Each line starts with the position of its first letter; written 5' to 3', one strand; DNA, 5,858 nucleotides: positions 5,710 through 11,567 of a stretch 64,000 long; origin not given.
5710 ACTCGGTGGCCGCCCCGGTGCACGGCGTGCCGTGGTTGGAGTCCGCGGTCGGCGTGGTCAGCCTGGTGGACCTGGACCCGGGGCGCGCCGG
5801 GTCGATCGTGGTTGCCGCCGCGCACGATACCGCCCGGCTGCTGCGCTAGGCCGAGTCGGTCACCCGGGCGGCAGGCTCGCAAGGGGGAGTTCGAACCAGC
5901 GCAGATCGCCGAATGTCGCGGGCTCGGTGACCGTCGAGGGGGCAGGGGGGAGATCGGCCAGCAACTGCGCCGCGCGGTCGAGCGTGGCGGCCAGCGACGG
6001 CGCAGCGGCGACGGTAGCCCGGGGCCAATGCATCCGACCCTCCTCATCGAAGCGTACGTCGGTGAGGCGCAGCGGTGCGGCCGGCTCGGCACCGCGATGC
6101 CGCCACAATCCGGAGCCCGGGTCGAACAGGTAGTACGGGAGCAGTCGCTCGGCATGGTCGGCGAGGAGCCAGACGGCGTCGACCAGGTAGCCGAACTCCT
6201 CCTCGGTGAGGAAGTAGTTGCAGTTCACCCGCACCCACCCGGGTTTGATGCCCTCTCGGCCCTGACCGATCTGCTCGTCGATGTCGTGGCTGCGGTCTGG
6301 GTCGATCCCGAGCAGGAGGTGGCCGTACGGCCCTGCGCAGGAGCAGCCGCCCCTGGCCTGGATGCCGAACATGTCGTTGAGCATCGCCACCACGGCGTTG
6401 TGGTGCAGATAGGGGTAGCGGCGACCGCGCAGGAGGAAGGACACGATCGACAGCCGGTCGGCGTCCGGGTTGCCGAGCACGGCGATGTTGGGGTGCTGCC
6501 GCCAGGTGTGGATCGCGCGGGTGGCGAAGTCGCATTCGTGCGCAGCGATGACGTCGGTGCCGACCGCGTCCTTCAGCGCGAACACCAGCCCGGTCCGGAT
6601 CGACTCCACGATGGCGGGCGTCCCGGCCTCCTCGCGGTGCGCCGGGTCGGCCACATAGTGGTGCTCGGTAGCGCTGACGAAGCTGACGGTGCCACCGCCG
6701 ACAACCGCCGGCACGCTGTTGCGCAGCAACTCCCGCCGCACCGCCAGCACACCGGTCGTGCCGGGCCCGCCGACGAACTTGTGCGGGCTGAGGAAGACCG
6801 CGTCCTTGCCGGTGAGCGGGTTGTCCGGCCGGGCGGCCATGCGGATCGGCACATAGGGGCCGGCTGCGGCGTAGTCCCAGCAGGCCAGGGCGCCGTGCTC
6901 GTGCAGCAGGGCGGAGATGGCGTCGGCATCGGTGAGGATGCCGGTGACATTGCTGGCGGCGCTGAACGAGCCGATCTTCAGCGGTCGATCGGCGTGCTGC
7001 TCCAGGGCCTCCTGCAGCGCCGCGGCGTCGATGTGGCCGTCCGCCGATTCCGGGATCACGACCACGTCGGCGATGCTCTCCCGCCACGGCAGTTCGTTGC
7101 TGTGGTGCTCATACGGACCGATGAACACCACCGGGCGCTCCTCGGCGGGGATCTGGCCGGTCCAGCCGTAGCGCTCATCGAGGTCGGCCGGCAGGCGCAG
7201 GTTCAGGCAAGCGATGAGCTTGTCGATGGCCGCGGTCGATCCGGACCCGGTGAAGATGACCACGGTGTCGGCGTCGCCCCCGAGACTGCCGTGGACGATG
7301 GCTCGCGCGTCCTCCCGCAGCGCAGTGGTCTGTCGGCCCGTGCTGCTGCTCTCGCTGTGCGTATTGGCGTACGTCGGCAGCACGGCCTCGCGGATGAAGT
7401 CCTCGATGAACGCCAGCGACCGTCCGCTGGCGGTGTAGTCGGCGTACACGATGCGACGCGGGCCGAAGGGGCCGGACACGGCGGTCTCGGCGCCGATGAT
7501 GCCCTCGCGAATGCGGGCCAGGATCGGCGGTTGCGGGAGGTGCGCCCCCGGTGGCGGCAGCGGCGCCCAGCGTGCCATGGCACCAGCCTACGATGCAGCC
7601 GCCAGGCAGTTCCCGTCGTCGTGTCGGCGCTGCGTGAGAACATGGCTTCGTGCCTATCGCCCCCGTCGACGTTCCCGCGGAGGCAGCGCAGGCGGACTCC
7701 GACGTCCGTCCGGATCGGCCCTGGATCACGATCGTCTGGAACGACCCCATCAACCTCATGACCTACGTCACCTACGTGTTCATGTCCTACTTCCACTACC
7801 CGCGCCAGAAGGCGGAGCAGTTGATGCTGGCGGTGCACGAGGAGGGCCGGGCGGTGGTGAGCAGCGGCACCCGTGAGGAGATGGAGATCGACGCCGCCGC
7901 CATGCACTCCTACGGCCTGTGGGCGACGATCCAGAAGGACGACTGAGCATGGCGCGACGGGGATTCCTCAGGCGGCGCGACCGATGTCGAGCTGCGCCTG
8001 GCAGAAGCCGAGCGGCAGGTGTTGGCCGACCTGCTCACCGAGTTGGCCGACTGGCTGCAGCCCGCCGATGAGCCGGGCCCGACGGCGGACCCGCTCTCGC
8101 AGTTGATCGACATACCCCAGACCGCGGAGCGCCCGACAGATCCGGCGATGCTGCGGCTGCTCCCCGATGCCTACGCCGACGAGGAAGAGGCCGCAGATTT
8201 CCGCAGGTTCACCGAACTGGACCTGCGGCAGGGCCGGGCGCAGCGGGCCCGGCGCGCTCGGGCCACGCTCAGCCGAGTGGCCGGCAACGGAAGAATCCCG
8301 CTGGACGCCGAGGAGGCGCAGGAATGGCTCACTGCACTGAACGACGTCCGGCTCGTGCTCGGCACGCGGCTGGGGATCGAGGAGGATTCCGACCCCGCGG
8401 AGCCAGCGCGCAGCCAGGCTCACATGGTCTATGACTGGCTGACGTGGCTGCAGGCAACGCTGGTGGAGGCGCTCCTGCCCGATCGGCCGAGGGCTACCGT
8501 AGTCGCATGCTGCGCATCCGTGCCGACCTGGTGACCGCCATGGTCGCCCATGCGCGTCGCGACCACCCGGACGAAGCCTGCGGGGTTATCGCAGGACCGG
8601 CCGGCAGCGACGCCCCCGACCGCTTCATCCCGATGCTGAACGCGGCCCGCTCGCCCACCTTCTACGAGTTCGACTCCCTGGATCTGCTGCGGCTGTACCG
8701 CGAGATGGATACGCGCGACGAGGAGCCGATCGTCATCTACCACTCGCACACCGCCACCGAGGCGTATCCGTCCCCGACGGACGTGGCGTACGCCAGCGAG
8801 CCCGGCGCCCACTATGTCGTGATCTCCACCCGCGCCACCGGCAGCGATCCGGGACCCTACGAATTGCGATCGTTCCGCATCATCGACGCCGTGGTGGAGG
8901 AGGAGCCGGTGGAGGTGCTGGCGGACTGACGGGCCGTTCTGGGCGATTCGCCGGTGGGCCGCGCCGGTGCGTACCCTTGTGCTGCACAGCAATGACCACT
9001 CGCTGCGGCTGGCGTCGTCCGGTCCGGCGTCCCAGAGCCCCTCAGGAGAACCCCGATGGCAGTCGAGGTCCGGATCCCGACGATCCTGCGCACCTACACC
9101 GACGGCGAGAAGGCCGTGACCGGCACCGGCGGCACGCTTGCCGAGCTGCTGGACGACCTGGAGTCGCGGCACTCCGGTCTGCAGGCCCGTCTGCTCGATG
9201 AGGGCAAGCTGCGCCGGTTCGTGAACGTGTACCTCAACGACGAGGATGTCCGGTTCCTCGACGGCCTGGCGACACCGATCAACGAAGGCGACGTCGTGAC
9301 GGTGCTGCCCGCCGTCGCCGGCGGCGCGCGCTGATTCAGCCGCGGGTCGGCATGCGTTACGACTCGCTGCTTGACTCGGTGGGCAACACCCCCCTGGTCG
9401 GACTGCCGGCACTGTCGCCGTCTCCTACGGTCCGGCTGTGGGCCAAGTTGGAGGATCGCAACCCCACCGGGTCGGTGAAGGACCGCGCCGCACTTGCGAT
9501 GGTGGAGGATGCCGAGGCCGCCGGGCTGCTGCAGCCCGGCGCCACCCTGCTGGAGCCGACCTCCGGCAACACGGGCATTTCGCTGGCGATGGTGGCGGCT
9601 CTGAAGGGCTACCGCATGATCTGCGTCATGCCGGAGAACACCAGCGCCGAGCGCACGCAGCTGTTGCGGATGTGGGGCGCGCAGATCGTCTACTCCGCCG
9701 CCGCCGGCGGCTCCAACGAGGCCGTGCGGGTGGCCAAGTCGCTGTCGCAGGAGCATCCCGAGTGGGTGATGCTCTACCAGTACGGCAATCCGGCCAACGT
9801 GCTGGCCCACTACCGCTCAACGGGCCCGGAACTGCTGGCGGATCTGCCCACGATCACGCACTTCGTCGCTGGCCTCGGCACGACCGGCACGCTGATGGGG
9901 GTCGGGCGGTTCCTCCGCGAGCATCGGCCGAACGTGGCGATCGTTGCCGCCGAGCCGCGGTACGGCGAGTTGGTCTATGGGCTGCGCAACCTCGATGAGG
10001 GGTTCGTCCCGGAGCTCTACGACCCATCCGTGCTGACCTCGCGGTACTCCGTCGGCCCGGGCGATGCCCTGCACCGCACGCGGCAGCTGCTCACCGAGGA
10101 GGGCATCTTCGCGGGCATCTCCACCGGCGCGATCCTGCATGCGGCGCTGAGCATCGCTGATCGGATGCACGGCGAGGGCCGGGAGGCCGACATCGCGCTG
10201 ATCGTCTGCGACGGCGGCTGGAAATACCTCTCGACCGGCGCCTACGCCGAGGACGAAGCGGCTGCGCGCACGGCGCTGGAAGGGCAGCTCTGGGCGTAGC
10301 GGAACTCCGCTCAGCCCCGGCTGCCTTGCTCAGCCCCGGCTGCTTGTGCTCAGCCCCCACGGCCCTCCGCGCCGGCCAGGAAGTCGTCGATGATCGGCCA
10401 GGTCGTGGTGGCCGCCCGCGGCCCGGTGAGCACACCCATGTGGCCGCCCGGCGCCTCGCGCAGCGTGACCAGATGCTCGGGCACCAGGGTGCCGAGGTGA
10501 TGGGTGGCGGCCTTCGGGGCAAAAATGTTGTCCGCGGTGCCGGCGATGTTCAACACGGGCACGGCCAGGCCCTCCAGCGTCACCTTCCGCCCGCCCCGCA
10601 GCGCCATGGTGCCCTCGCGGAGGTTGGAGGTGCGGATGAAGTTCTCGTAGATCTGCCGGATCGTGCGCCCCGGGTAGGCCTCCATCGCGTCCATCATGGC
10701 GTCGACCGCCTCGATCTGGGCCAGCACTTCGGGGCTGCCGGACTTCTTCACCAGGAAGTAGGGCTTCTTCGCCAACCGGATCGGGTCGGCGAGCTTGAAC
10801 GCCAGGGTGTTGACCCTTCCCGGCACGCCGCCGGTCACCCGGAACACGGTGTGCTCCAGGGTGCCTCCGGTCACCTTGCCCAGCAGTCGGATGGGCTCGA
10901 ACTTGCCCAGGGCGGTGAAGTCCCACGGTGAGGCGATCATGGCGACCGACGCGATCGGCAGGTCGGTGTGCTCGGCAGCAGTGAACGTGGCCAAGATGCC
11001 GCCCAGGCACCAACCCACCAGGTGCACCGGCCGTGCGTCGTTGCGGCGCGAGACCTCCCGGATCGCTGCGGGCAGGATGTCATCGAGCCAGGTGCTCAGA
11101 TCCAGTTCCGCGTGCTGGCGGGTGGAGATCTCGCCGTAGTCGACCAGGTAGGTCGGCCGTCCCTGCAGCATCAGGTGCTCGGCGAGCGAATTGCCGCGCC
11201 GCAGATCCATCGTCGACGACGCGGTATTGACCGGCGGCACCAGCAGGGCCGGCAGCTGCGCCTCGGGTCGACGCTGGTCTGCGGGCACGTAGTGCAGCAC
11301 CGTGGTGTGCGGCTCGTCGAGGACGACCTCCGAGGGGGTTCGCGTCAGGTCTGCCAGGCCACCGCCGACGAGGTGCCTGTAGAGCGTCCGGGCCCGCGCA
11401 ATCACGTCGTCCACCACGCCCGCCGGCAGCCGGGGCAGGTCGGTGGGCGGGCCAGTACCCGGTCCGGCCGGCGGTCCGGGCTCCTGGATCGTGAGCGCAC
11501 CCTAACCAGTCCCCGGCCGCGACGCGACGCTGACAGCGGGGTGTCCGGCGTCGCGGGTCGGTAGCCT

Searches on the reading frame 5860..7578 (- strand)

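Call 53: search_protein_families(library=pfam, proteins=[window:5860-7578:-], max_evalue=0.001)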
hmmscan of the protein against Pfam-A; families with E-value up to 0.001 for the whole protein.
window:5860-7578:- (572 aa): 1 family
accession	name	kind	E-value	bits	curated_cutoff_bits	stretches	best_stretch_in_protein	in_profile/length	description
PF00266.25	Aminotran_5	-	1.4e-42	146.4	21.5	1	44-420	1-347/371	Aminotransferase class-V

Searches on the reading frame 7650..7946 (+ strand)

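Call 76: search_protein_families(library=pfam, proteins=[window:7650-7946:+], max_evalue=0.001)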
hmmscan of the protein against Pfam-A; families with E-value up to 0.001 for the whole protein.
window:7650-7946:+ (98 aa): 1 family
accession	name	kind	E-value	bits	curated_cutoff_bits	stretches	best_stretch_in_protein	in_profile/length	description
PF02617.22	ClpS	-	5.8e-22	77.7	23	1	21-93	2-80/80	ATP-dependent Clp protease adaptor protein ClpS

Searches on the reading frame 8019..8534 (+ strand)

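Call 75: search_protein_families(library=pfam, proteins=[window:8019-8534:+], max_evalue=0.001)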
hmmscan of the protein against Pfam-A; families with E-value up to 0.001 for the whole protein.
window:8019-8534:+ (171 aa): 1 family
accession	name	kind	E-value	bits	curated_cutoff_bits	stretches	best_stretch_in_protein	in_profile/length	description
PF09438.16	DUF2017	-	1.9e-46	158.9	25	1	1-152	22-179/179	Domain of unknown function (DUF2017)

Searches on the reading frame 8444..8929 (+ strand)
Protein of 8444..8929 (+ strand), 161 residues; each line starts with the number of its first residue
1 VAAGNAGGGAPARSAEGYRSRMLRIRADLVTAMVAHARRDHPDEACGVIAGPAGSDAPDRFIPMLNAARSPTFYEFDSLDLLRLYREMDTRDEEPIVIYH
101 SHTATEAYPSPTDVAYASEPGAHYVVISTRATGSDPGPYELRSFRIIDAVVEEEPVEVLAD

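Call 75: search_protein_families(library=pfam, proteins=[window:8444-8929:+], max_evalue=0.001)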
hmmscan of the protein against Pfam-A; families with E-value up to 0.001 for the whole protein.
window:8444-8929:+ (161 aa): 1 family
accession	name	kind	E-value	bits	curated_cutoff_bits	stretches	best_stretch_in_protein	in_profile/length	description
PF14464.11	Prok-JAB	-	3.9e-29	101.3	25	1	27-145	2-112/114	Prokaryotic homologs of the JAB domain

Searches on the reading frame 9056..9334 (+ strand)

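Call 76: search_protein_families(library=pfam, proteins=[window:9056-9334:+], max_evalue=0.001)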
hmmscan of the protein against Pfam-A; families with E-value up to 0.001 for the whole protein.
window:9056-9334:+ (92 aa): 1 family
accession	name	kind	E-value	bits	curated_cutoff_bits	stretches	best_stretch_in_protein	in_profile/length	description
PF02597.26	ThiS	-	3.7e-18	66.3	22.5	1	5-90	1-76/76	ThiS family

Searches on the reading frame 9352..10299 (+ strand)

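Call 54: search_protein_families(library=pfam, proteins=[window:9352-10299:+], max_evalue=0.001)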
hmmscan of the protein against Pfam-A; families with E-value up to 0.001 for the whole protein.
window:9352-10299:+ (315 aa): 1 family
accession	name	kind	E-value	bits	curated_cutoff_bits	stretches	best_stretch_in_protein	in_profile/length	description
PF00291.31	PALP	-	6.6e-70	236.2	35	1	8-287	3-295/295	Pyridoxal-phosphate dependent enzyme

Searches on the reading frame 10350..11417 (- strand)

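Call 54: search_protein_families(library=pfam, proteins=[window:10350-11417:-], max_evalue=0.001)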
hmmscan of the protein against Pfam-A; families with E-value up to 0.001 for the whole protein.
window:10350-11417:- (355 aa): 4 families
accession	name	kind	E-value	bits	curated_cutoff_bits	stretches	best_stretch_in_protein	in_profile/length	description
PF00561.26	Abhydrolase_1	-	4.6e-09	36.7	25.8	1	115-333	55-245/245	alpha/beta hydrolase fold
PF12697.13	Abhydrolase_6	-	1.1e-05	26.7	26.3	1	104-234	42-133/217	Alpha/beta hydrolase family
PF06850.17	PHB_depo_C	-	5.8e-05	23.1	27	1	240-348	93-200/203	PHB de-polymerase C-terminus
PF11339.14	DUF3141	-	0.00089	18.4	29.7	0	79-306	93-319/582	Protein of unknown function (DUF3141)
